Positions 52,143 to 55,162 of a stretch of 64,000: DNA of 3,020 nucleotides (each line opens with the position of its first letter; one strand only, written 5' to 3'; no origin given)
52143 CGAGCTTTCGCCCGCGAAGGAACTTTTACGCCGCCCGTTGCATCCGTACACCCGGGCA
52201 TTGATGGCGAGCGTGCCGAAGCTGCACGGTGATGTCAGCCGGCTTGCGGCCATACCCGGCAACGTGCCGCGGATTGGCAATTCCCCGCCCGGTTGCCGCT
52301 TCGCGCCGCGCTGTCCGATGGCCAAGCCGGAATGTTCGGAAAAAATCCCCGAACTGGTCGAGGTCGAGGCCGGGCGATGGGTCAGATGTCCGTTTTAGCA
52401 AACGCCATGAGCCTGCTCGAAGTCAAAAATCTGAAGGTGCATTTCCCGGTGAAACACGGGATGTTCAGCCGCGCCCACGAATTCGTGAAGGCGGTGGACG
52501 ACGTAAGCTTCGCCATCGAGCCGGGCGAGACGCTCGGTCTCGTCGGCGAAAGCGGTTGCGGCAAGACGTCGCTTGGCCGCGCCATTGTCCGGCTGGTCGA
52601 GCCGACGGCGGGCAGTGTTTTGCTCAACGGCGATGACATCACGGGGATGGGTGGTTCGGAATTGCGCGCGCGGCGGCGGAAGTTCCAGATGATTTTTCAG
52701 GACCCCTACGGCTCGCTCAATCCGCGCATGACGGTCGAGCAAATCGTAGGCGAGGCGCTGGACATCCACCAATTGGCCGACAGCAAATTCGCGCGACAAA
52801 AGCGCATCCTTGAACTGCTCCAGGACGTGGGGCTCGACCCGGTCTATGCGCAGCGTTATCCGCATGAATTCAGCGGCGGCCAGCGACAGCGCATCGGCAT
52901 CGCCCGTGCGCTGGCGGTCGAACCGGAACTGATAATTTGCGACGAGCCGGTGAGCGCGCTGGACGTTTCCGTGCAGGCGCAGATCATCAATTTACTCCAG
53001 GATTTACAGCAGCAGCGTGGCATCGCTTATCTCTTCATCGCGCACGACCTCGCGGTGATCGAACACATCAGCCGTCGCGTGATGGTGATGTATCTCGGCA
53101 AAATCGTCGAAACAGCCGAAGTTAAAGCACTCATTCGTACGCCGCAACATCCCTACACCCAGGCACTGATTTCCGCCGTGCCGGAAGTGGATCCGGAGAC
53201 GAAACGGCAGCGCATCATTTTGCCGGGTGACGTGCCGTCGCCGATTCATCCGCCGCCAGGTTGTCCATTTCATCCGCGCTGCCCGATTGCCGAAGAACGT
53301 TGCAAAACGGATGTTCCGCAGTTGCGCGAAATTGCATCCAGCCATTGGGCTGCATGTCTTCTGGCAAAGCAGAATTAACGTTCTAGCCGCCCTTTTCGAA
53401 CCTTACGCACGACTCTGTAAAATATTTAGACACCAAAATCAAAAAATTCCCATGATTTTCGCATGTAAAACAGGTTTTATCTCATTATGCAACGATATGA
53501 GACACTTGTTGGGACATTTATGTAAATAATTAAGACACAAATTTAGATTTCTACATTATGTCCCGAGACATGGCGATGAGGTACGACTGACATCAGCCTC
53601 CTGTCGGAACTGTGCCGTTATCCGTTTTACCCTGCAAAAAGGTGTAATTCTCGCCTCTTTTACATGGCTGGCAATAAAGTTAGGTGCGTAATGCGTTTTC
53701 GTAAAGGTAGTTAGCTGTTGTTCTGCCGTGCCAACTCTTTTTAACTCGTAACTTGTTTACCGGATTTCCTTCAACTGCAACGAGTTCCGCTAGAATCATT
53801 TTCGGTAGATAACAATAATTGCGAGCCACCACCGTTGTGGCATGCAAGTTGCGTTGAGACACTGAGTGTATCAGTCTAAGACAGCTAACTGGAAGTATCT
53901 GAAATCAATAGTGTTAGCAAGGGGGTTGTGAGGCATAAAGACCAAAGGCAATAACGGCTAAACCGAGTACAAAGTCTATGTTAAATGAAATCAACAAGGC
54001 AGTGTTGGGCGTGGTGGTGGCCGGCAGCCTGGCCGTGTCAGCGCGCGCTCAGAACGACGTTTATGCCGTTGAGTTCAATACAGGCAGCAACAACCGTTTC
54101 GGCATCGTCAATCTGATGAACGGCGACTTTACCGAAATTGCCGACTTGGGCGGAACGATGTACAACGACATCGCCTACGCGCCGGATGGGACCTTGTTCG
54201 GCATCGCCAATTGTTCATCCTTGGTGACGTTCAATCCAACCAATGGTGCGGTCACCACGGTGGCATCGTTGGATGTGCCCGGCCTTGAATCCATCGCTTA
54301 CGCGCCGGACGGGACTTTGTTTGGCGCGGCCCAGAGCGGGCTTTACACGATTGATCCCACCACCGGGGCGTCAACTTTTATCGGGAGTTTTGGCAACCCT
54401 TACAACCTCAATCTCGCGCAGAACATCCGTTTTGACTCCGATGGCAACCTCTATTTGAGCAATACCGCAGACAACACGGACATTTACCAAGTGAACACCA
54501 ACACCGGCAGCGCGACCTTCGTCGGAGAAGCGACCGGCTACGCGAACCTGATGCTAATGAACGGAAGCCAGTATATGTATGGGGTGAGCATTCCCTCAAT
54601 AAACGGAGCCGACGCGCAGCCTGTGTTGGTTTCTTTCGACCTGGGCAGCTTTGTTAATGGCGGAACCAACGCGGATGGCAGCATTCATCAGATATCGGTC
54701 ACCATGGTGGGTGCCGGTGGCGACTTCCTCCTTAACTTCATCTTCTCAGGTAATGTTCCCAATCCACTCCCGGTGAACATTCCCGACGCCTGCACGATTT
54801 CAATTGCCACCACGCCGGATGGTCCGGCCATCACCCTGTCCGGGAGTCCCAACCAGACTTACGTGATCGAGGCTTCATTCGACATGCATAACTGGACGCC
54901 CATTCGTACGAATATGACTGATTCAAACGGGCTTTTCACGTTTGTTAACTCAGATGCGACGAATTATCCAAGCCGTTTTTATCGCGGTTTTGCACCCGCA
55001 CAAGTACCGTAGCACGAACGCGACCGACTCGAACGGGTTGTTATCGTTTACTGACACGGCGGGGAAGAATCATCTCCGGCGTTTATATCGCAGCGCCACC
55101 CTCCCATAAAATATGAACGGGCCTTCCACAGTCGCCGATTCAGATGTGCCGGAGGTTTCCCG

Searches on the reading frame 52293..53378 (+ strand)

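Call 92: search_protein_families(library=pfam, proteins=[window:52293-53378:+], max_evalue=0.0001)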
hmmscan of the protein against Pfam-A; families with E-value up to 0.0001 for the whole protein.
window:52293-53378:+ (361 aa): 4 families
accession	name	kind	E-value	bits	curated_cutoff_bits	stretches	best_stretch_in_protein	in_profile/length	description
PF00005.33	ABC_tran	-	1.4e-34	120.1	25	1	69-220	2-136/137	ABC transporter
PF08352.17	oligo_HPY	-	1.3e-20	74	27.1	1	272-337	1-65/65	Oligopeptide/dipeptide transporter, C-terminal region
PF02463.25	SMC_N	-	1.9e-05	24.6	40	1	82-265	28-211/220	RecF/RecN/SMC N terminal domain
PF13304.12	AAA_21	-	8.1e-05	23.3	27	0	187-255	232-302/304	AAA domain, putative AbiEii toxin, Type IV TA system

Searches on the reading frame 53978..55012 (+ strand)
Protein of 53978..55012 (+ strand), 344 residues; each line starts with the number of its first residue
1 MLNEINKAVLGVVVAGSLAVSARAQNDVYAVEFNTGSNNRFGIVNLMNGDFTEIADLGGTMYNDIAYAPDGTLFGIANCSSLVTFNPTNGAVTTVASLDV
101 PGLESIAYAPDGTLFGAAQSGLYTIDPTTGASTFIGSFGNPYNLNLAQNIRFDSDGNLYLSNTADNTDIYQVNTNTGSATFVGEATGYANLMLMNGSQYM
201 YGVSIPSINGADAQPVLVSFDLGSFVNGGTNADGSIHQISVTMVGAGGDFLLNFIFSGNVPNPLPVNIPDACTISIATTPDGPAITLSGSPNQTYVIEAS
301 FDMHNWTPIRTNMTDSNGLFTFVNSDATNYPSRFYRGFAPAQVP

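Call 91: search_protein_families(library=pfam, proteins=[window:53978-55012:+], max_evalue=0.0001)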
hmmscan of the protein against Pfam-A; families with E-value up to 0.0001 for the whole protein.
window:53978-55012:+ (344 aa): 2 families
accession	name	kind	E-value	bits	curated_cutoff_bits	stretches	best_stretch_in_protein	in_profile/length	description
PF14339.12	DUF4394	-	3e-09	37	29.6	0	111-143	37-70/230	Domain of unknown function (DUF4394)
PF21959.2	DUF6923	-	4.2e-09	37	27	0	24-98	95-170/234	Repeat of unknown function (DUF6923)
